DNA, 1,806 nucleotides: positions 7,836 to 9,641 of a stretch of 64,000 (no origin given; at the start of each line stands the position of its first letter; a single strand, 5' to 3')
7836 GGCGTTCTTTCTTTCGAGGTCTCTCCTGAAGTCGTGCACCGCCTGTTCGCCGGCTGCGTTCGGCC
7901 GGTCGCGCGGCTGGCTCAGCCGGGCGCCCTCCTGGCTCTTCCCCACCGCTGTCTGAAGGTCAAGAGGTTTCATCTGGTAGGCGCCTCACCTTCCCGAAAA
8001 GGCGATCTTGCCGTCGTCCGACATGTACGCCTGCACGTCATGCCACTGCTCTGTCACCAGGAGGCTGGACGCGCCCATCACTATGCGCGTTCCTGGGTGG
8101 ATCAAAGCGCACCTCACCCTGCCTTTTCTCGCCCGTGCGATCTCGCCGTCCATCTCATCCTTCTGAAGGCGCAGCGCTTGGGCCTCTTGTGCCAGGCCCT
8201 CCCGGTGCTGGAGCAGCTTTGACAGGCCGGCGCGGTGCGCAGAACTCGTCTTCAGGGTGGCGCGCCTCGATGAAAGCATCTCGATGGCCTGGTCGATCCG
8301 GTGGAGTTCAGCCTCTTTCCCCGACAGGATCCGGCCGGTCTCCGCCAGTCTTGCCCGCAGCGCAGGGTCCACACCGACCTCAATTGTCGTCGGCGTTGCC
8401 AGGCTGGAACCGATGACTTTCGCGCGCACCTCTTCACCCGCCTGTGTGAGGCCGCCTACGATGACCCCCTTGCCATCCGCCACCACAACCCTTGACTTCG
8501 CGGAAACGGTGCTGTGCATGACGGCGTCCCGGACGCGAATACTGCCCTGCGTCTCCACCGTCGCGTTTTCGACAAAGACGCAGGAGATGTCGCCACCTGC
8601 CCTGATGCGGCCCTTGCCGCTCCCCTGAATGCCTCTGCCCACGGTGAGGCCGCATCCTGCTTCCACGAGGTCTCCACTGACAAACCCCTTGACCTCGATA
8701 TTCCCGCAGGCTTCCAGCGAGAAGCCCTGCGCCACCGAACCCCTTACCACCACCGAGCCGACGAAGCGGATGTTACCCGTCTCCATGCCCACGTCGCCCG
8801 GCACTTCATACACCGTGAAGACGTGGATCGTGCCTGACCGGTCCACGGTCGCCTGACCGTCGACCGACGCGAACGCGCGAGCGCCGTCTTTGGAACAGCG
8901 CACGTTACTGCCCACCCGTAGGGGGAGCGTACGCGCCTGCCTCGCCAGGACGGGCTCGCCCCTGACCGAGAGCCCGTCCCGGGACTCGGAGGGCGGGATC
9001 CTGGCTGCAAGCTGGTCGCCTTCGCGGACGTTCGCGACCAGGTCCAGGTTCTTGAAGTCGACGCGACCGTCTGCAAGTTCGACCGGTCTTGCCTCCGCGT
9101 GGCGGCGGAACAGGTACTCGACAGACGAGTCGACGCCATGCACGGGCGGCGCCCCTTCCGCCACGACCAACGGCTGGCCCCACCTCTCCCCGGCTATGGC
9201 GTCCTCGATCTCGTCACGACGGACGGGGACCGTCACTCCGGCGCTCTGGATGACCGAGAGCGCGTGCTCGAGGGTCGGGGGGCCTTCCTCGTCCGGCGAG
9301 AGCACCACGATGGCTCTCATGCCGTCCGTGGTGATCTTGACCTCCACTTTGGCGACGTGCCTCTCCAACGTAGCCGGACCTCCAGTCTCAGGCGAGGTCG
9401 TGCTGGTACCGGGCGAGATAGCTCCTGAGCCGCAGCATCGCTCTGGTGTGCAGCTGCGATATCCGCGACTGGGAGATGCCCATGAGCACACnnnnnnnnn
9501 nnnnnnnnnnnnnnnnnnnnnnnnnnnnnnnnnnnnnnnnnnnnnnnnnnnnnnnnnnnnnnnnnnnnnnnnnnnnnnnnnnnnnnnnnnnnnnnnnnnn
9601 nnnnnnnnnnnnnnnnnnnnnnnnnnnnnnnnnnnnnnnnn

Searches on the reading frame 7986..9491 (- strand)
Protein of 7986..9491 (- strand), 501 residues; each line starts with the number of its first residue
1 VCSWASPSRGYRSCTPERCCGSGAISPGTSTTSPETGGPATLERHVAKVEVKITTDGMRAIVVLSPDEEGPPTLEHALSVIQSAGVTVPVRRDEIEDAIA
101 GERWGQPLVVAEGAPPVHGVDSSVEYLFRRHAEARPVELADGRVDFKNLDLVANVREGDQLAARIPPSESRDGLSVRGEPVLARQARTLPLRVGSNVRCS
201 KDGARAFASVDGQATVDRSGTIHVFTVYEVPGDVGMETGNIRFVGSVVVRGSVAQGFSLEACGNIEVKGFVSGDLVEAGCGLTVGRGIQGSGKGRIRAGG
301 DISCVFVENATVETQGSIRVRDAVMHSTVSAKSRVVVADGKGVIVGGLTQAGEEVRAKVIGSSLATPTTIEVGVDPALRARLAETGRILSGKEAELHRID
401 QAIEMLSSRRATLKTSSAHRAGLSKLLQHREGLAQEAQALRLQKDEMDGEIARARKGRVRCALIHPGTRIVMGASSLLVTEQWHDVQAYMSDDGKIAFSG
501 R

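Call 38: search_protein_families(library=pfam, proteins=[window:7986-9491:-], max_evalue=0.001)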
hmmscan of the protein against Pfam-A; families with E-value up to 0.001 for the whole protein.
window:7986-9491:- (501 aa): 2 families
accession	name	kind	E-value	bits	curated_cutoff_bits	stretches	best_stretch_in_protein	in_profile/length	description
PF03961.19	FapA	-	6.4e-65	219.9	31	1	227-495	2-271/272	Flagellar Assembly Protein A beta solenoid domain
PF20250.3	FapA_N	-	4.9e-37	127.4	27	1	49-217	1-176/178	Flagellar Assembly Protein A N-terminal region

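Call 42: search_protein_families(library=ncbifam, proteins=[window:7986-9350:-], max_evalue=0.001)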
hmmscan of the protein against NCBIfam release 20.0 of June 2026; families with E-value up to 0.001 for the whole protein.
window:7986-9350:- (454 aa): 0 families
